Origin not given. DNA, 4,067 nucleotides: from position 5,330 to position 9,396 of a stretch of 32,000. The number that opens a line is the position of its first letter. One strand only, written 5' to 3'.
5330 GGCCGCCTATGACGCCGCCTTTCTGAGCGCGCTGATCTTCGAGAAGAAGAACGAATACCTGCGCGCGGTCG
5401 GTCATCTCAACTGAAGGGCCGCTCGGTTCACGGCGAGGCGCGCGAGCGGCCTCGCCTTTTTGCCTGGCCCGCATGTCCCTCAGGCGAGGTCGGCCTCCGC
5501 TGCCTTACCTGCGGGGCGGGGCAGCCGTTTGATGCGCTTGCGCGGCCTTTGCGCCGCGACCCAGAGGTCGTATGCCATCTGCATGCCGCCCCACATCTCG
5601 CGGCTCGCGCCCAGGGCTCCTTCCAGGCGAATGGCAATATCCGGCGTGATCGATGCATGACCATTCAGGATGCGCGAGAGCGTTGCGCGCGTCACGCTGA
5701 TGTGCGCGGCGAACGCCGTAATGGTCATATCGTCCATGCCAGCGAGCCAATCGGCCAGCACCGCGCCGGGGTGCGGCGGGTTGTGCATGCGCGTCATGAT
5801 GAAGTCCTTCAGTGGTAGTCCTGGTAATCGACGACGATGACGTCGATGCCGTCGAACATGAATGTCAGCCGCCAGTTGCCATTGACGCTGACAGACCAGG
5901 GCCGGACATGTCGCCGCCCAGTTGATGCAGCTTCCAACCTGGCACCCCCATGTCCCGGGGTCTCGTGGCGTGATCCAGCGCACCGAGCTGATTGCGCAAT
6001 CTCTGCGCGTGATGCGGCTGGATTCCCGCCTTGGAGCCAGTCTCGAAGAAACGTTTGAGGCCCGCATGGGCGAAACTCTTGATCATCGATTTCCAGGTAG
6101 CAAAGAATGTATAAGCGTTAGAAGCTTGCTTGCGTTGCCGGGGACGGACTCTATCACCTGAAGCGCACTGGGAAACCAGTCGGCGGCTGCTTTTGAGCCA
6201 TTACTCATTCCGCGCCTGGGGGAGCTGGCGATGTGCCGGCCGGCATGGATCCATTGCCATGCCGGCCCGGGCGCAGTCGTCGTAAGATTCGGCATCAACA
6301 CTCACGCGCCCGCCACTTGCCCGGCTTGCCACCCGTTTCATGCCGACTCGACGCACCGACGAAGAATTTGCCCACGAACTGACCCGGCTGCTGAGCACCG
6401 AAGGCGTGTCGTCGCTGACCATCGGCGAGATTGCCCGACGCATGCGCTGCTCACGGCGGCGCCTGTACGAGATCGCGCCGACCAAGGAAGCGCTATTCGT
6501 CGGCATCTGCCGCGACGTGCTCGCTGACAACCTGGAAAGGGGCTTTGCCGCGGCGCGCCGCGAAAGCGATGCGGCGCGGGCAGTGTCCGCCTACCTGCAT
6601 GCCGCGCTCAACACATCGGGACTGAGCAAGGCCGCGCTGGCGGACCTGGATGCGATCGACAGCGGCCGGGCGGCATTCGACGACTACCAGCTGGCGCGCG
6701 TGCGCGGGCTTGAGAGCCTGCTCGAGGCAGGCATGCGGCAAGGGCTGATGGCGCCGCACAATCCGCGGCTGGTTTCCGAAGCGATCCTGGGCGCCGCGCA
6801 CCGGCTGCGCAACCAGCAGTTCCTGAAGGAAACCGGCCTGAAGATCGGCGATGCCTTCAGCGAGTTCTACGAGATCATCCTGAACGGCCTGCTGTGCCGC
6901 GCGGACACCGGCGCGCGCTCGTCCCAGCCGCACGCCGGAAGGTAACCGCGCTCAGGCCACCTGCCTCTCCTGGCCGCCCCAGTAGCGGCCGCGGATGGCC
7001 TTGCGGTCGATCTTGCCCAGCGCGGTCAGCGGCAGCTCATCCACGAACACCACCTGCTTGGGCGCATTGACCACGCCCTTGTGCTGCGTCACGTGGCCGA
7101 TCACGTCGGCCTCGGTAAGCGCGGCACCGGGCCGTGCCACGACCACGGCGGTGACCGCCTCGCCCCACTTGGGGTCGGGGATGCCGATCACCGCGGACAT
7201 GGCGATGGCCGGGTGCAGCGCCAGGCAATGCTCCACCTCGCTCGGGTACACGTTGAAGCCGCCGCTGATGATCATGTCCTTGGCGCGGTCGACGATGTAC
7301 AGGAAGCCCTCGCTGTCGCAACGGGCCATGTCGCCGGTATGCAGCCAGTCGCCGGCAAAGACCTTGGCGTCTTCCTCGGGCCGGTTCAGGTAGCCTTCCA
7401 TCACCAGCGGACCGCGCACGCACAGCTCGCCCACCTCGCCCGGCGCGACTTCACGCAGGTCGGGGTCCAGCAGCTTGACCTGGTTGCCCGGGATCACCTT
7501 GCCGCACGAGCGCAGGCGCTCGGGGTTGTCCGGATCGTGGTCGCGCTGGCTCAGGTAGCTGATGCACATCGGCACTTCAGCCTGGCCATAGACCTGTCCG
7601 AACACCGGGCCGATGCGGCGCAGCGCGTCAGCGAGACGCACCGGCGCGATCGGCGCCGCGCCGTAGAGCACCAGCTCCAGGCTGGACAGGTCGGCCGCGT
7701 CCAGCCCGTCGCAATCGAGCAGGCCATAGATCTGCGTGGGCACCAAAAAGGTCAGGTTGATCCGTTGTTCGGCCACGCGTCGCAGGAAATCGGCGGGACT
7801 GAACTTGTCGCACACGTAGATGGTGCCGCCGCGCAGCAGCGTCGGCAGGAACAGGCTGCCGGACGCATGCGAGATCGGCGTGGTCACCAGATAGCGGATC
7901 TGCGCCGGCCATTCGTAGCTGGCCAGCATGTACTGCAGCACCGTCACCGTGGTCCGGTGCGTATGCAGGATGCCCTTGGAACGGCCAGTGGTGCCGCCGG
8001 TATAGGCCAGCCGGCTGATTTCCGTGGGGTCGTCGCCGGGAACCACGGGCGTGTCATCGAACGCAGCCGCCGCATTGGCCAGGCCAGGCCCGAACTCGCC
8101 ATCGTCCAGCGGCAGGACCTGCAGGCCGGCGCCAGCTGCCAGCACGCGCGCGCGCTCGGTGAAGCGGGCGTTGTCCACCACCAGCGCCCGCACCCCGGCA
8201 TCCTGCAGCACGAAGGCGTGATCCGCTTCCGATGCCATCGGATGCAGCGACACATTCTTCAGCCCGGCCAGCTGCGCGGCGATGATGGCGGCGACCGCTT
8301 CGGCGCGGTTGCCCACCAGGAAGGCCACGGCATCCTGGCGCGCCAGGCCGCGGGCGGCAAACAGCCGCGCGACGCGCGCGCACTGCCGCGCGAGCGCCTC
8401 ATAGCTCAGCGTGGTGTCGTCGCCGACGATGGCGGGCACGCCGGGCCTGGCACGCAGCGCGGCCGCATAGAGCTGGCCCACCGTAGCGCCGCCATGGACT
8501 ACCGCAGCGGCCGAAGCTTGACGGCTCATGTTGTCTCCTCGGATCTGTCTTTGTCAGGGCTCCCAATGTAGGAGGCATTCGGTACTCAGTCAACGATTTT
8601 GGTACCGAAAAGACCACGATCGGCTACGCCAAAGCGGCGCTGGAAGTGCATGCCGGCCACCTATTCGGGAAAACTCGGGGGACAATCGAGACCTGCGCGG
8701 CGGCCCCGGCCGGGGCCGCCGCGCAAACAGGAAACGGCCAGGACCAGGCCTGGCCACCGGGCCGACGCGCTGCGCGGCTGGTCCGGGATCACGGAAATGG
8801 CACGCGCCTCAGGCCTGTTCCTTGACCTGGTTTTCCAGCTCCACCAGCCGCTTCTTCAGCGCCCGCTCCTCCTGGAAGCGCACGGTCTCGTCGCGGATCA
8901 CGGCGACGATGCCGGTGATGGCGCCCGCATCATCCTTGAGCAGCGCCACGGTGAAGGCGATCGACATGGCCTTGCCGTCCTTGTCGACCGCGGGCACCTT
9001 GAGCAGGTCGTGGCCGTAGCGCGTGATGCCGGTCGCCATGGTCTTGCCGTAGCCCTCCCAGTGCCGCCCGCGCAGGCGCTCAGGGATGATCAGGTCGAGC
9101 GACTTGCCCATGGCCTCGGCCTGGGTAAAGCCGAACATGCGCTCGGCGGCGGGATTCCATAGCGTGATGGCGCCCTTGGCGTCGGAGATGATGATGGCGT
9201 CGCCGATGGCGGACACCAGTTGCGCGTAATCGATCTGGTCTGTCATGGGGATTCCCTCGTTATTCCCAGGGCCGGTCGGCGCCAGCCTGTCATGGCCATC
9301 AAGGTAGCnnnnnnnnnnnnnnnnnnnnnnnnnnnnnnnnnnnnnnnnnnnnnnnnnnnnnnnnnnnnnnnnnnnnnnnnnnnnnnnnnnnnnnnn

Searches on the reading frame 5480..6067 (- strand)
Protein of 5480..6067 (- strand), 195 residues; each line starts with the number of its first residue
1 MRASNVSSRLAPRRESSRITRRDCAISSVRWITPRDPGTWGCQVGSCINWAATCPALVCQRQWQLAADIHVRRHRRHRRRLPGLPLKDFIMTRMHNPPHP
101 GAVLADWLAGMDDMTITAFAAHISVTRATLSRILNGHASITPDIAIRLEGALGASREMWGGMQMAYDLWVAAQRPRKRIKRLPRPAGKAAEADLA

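Call 5: search_protein_families(library=ncbifam, proteins=[window:5480-6067:-])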
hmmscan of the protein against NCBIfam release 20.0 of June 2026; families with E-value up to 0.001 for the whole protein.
window:5480-6067:- (195 aa): 1 family
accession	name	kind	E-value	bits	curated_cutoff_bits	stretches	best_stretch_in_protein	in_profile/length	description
TIGR02607.1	antidote_HigA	equivalog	1.6e-25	88.7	47.7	1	94-173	1-80/81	HigA family addiction module antitoxin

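Call 6: search_protein_families(library=pfam, proteins=[window:5480-6067:-])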
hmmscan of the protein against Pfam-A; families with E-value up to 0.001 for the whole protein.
window:5480-6067:- (195 aa): 2 families
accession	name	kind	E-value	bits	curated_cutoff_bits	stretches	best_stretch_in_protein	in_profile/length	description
PF01381.28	HTH_3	-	7.5e-08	32.7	23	1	113-155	9-51/55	Helix-turn-helix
PF13560.12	HTH_31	-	8.9e-07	29.6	27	1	73-158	8-60/64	Helix-turn-helix domain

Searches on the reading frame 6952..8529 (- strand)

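Call 5: search_protein_families(library=ncbifam, proteins=[window:6952-8529:-])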
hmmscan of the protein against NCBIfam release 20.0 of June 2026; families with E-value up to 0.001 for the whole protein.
window:6952-8529:- (525 aa): 106 families (the best 25 are shown)
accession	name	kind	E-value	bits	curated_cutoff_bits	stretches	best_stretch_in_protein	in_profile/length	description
NF004838.1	PRK06188.1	equivalog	4.5e-158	526.8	875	1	11-517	5-524/524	fatty-acid--CoA ligase FadD8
NF004837.0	PRK06187.1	subfamily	9.1e-115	383.9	476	1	15-524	8-530/531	long-chain-fatty-acid--CoA ligase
NF006182.0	PRK08316.1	subfamily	1e-95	321.2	663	1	15-517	11-518/523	fatty acyl-CoA synthetase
NF005676.0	PRK07470.1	equivalog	3.1e-90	303.3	774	1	22-514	27-527/544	acyl-CoA synthetase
NF005307.0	PRK06839.1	equivalog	6.5e-83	279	748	1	28-511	15-488/496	o-succinylbenzoate--CoA ligase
NF005801.1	PRK07656.1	equivalog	2.6e-80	270.5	657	1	19-512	5-499/500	FadD3 family acyl-CoA ligase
NF005702.0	PRK07514.1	subfamily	2.9e-80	270.1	558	1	35-516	24-500/506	malonyl-CoA synthase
NF004797.0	PRK06145.1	equivalog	8.6e-76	255.3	850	1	24-516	11-495/499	acyl-CoA synthetase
NF052269.1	Staph_lig_FadD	equivalog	1.1e-75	255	650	1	38-513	25-490/499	long-chain-fatty-acid--CoA ligase FadD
NF005714.0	PRK07529.1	subfamily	2e-71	241.2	632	2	168-513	217-573/640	acyl-CoA synthetase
NF009071.0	PRK12406.1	subfamily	2.6e-71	240.6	701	2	171-523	155-509/510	acyl-CoA synthetase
NF006572.0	PRK09088.1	equivalog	2.9e-70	237.3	696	1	39-514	27-485/491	acyl-CoA synthetase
NF002966.0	PRK03640.1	equivalog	3.9e-70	236.8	556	1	27-513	14-477/483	o-succinylbenzoate--CoA ligase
NF052580.1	Str24CoAsynCasG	equivalog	7.3e-68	229.2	750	1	34-513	59-547/548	steroid-24-oyl-CoA synthetase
TIGR01923.1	menE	equivalog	1e-66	225.6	330.15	1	42-511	1-441/442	o-succinylbenzoate--CoA ligase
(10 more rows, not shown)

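Call 6: search_protein_families(library=pfam, proteins=[window:6952-8529:-])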
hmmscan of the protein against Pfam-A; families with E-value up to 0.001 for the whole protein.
window:6952-8529:- (525 aa): 2 families
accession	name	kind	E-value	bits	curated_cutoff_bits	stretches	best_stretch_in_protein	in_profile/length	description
PF00501.34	AMP-binding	-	5.7e-73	246.4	29.9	1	24-381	4-384/384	AMP-binding enzyme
PF13193.12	AMP-binding_C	-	5.1e-19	69.4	24.5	1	431-506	1-76/76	AMP-binding enzyme C-terminal domain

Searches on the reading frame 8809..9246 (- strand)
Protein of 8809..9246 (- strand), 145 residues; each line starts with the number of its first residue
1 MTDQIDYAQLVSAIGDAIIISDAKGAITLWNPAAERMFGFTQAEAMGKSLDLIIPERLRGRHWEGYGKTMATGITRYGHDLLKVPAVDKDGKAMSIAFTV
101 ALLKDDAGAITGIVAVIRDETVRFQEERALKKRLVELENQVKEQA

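Call 70: search_protein_families(library=ncbifam, proteins=[window:8809-9246:-], max_evalue=0.00001)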
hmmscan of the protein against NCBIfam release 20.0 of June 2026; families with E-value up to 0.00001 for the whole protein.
window:8809-9246:- (145 aa): 10 families
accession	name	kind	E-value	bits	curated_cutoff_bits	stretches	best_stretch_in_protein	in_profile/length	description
TIGR00229.1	sensory_box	domain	1e-18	67.7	22.9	1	7-130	7-126/126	PAS domain S-box protein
NF041777.1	sens_FixL_Rhizob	equivalog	7.7e-11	41.3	850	1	9-127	127-243/485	sensor protein FixL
NF007298.0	PRK09776.1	equivalog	7.7e-11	40.6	1135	1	12-134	562-680/1111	diguanylate cyclase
NF008468.0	PRK11360.1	equivalog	4.2e-10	38.6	646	1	10-133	273-392/616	two-component system sensor histidine kinase AtoS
NF052573.1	HisKinEspAMyxo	equivalog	9.7e-10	37.1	1400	1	9-134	258-375/755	serine histidine kinase EspA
NF008467.0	PRK11359.1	equivalog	6.4e-08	31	857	1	3-131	11-136/800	oxygen-sensing cyclic-di-GMP phosphodiesterase DosP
NF033093.1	HK_VicK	exception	1e-06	27.7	680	1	9-129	98-208/448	cell wall metabolism sensor histidine kinase VicK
NF033092.0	HK_WalK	equivalog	5.2e-06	25.3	725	1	10-128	263-370/594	cell wall metabolism sensor histidine kinase WalK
NF045911.1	TCSHisKinNblS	equivalog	7.9e-06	24.5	1000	1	4-121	265-379/621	two-component system sensor histidine kinase NblS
TIGR02966.1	phoR_proteo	equivalog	8.9e-06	24.9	334.2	0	8-54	9-55/333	phosphate regulon sensor histidine kinase PhoR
